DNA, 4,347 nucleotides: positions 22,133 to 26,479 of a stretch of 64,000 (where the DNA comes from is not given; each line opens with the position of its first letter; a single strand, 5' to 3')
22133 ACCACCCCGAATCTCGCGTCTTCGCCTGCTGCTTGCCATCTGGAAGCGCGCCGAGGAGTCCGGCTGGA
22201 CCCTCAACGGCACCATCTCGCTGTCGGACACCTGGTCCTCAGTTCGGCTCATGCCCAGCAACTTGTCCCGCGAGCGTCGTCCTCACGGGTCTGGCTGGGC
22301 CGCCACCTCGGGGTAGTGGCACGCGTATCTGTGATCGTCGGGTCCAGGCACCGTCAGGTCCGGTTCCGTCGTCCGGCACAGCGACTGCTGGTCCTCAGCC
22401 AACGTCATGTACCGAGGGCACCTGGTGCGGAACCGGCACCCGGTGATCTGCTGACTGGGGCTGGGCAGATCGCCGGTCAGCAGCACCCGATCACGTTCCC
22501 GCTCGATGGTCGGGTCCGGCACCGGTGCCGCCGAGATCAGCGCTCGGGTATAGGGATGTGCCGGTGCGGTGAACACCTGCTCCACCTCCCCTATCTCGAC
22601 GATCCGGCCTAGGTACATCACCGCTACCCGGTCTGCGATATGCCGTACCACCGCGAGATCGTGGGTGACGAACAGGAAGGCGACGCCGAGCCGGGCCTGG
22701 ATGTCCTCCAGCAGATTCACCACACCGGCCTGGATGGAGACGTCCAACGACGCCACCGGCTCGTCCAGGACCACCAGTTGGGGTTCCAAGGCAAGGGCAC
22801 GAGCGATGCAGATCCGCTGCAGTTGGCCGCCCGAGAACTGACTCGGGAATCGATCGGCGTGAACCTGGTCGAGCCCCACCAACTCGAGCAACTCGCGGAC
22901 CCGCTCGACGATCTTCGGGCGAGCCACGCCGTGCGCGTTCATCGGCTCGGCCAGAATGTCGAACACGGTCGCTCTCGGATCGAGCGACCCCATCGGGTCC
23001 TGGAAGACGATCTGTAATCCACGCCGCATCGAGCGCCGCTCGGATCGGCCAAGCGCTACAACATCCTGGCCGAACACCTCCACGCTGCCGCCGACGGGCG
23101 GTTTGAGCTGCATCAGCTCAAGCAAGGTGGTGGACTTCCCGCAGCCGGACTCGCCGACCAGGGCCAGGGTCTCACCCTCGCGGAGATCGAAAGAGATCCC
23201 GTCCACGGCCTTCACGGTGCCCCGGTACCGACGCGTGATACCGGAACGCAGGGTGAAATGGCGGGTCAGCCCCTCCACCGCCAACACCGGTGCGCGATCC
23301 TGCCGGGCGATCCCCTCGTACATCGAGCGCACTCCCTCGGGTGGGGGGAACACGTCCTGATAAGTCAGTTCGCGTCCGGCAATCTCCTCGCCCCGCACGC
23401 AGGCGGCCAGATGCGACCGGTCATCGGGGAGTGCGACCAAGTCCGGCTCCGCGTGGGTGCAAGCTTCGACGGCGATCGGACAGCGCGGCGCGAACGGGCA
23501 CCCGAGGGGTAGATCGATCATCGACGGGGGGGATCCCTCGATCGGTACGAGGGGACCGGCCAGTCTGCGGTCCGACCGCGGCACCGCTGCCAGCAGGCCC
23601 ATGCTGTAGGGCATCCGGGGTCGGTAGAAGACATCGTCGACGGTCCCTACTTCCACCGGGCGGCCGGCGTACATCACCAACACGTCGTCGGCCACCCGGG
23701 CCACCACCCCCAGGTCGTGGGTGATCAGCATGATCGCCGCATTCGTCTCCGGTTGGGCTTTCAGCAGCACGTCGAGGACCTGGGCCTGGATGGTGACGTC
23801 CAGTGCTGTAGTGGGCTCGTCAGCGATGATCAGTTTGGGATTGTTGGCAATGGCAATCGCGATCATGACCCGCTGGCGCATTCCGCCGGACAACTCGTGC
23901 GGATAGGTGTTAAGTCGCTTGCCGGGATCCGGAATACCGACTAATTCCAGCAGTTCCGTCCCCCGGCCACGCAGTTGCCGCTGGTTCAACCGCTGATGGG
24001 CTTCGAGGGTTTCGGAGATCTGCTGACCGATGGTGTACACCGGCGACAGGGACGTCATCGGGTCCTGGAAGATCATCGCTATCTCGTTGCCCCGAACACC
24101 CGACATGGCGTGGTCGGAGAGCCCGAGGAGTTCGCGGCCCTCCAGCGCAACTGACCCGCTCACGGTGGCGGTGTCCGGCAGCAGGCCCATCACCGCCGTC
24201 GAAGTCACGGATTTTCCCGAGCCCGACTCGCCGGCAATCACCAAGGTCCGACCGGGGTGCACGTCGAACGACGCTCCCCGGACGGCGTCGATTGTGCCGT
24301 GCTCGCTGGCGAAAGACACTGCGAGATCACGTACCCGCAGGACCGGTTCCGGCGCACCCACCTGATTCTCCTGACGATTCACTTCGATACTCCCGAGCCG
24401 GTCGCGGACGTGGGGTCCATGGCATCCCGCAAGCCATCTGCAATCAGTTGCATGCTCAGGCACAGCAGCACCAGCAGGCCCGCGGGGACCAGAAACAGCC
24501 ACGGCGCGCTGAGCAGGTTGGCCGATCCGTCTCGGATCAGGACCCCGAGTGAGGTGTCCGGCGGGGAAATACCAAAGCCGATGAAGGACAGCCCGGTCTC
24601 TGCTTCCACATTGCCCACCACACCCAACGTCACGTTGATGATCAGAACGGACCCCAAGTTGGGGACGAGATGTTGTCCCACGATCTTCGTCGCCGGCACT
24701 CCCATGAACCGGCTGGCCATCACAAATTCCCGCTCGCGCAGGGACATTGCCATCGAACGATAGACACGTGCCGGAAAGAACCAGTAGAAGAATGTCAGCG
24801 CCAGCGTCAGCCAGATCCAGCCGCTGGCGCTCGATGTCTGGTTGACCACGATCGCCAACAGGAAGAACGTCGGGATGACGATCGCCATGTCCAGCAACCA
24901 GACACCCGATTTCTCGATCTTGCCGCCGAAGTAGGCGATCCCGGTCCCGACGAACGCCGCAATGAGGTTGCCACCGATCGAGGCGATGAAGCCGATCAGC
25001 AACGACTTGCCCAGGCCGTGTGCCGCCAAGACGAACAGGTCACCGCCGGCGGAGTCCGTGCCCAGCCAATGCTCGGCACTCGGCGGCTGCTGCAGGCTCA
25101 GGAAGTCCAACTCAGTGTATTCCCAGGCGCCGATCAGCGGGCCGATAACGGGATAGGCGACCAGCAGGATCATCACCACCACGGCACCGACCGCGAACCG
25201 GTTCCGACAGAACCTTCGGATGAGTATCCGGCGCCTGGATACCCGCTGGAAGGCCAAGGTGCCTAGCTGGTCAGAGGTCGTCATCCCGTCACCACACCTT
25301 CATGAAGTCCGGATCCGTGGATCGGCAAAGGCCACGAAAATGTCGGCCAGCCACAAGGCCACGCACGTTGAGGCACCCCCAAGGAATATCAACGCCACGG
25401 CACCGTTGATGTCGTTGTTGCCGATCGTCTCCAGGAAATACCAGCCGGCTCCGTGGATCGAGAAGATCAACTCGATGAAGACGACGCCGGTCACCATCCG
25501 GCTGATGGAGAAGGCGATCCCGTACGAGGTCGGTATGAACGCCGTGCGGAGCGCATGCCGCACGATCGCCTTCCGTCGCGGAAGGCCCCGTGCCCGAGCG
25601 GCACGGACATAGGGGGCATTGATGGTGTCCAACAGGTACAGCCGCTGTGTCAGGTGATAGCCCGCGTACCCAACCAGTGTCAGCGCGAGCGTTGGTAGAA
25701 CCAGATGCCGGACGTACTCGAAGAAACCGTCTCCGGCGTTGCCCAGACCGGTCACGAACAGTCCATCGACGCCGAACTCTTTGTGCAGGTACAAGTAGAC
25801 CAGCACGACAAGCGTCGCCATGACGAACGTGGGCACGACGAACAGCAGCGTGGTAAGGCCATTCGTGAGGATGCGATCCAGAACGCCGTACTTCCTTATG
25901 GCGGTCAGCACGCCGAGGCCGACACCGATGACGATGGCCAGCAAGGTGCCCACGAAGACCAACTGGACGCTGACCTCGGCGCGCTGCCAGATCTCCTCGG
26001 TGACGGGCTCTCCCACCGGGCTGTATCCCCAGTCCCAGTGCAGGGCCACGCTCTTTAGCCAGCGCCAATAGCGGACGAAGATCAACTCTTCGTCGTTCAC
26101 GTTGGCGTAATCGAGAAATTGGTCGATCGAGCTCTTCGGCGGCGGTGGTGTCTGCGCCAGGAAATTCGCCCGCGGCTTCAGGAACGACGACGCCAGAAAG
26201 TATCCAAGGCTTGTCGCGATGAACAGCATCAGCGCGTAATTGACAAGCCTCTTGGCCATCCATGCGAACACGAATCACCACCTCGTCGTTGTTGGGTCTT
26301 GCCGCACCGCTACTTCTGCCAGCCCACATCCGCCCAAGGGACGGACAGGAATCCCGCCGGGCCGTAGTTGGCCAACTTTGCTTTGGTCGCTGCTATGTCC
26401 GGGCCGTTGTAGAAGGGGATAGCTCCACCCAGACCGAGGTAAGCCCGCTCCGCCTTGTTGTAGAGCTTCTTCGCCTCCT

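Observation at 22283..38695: Candidate undescribed PucR-activated regulon for import and breakdown of D-amino-acid-containing or N-acylated peptides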

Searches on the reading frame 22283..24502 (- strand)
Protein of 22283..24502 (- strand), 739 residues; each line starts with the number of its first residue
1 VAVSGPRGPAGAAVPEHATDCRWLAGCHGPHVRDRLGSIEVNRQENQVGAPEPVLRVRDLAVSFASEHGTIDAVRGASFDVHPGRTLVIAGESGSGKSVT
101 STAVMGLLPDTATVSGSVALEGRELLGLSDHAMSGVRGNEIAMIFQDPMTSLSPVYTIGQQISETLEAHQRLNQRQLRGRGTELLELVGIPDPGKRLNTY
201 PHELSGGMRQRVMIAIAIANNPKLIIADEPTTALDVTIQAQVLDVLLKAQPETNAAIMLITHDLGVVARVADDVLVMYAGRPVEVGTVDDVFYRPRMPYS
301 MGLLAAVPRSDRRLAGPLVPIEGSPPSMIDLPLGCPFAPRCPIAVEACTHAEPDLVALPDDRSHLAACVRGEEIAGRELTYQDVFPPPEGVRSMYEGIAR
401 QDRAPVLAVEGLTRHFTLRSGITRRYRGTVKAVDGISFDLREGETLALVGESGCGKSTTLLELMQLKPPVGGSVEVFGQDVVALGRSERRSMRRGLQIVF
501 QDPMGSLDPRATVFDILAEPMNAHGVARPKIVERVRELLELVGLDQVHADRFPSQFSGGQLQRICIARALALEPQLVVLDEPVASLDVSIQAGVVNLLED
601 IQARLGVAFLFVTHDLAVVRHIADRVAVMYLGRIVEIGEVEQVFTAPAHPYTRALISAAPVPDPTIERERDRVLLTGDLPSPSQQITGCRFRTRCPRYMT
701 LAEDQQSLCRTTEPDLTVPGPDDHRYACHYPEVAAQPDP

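Call 3: search_protein_families(library=pfam, proteins=[window:22283-24502:-])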
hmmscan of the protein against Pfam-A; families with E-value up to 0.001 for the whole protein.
window:22283-24502:- (739 aa): 7 families
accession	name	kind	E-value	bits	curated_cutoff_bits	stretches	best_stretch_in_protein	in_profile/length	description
PF00005.33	ABC_tran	-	6e-59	199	25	2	434-584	2-137/137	ABC transporter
PF08352.17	oligo_HPY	-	1e-35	122.3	27.1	2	283-348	1-65/65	Oligopeptide/dipeptide transporter, C-terminal region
PF13304.12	AAA_21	-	3.1e-12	47.6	27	2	554-619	236-303/304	AAA domain, putative AbiEii toxin, Type IV TA system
PF13401.12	AAA_22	-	8.1e-08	33.1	27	0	445-602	7-108/130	AAA domain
PF13191.12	AAA_16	-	7.4e-06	27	32.6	0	443-469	22-51/167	AAA ATPase domain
PF13555.12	AAA_29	-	1.7e-05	24.9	27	0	437-460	16-39/61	P-loop containing region of AAA domain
PF03193.22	RsgA_GTPase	-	0.00077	19.8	30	0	434-463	98-126/174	RsgA GTPase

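Call 22: search_protein_families(library=ncbifam, proteins=[window:22283-24502:-], max_evalue=0.00001)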
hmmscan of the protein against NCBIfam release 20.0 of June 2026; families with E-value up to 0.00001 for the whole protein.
window:22283-24502:- (739 aa): 188 families (the best 25 are shown)
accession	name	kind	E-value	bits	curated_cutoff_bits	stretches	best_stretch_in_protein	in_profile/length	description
NF008453.0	PRK11308.1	subfamily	1.8e-182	606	408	2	401-733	7-328/334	dipeptide ABC transporter ATP-binding protein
NF007613.0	PRK10261.1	equivalog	3.3e-178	593.9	1077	2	401-682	308-589/623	glutathione ABC transporter ATP-binding protein GsiA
NF011659.0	PRK15079.1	equivalog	5.2e-178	590.8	540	2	401-717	6-319/334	murein tripeptide/oligopeptide ABC transporter ATP binding protein OppF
NF007010.1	PRK09473.1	subfamily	2.2e-170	565.5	575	2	55-370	2-313/318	oligopeptide ABC transporter ATP-binding protein OppD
NF011713.0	PRK15134.1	equivalog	1e-169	565.6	834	3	52-311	3-264/529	microcin C ABC transporter ATP-binding protein YejF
NF008246.0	PRK11022.1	equivalog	1.2e-160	533.9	541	2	54-363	3-312/326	dipeptide ABC transporter ATP-binding protein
NF043071.1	DppF_dipep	equivalog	1.9e-152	507.4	660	2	400-707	7-312/331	dipeptide ABC transporter ATP-binding subunit DppF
NF043079.1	MMSYN1_0167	equivalog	1.8e-147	492.5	740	3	132-358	299-524/561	oligopeptide ABC transporter ATP-binding protein OppD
NF047576.1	opine_ATP_CntF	equivalog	5.4e-130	432.3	385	2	54-306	2-252/264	staphylopine uptake ABC transporter ATP-binding protein CntF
TIGR02770.1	nickel_nikD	equivalog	3.3e-129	429.1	318.7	2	74-306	2-228/230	nickel import ATP-binding protein NikD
NF047578.1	opine_ATP_CntD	equivalog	1.7e-128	427.5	380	2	54-306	2-252/266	staphylopine uptake ABC transporter ATP-binding protein CntD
NF043078.1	MMSYN1_0168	equivalog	4.7e-123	412.1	800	4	535-672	473-610/649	oligopeptide ABC transporter ATP-binding protein OppF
TIGR02769.1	nickel_nikE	equivalog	1.6e-119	398.3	332.55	2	407-659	3-253/265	nickel import ATP-binding protein NikE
NF007739.0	PRK10419.1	subfamily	4.3e-115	383.9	354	2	406-666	3-261/268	nickel ABC transporter ATP-binding protein NikE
NF011674.0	PRK15093.1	equivalog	8e-105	350.6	627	2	53-368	2-321/330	putrescine export ABC transporter ATP-binding protein SapD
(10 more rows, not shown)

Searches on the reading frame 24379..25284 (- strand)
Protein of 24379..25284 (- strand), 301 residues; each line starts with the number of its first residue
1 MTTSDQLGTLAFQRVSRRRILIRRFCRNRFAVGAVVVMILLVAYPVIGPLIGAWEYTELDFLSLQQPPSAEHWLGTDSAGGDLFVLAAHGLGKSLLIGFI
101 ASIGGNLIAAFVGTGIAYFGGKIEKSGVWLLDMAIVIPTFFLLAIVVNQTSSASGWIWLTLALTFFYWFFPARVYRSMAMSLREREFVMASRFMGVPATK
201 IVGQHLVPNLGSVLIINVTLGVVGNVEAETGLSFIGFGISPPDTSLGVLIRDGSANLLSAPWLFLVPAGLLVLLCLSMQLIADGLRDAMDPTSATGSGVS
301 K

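Call 3: search_protein_families(library=pfam, proteins=[window:24379-25284:-])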
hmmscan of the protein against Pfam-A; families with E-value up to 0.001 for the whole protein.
window:24379-25284:- (301 aa): 2 families
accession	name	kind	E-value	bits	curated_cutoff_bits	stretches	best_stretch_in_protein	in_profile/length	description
PF00528.27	BPD_transp_1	-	5.2e-20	72.4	26.4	1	106-285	2-178/184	Binding-protein-dependent transport system inner membrane component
PF12911.12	OppC_N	-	3.9e-06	27.1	23.9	1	19-68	4-53/53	N-terminal TM domain of oligopeptide transport permease C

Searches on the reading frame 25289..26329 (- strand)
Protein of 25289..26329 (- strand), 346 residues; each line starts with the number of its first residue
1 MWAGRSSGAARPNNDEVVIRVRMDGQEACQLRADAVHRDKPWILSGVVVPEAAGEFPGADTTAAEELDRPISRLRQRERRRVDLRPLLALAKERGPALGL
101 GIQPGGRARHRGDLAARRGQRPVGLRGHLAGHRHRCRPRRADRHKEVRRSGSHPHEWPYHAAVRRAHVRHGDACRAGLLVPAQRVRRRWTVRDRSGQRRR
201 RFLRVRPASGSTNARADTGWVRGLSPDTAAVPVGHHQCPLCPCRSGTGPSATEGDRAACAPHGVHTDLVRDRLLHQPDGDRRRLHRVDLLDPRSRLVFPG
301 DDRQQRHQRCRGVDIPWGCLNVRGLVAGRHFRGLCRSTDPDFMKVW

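Call 3: search_protein_families(library=pfam, proteins=[window:25289-26329:-])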
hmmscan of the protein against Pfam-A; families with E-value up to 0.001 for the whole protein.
window:25289-26329:- (346 aa): 0 families

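Call 6: search_protein_families(library=pfam, proteins=[window:25300-26271:-])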
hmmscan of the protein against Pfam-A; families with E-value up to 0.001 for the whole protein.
window:25300-26271:- (323 aa): 1 family
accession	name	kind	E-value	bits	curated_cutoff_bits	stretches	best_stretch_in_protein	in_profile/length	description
PF00528.27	BPD_transp_1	-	4.9e-28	98.5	26.4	1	116-321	1-183/184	Binding-protein-dependent transport system inner membrane component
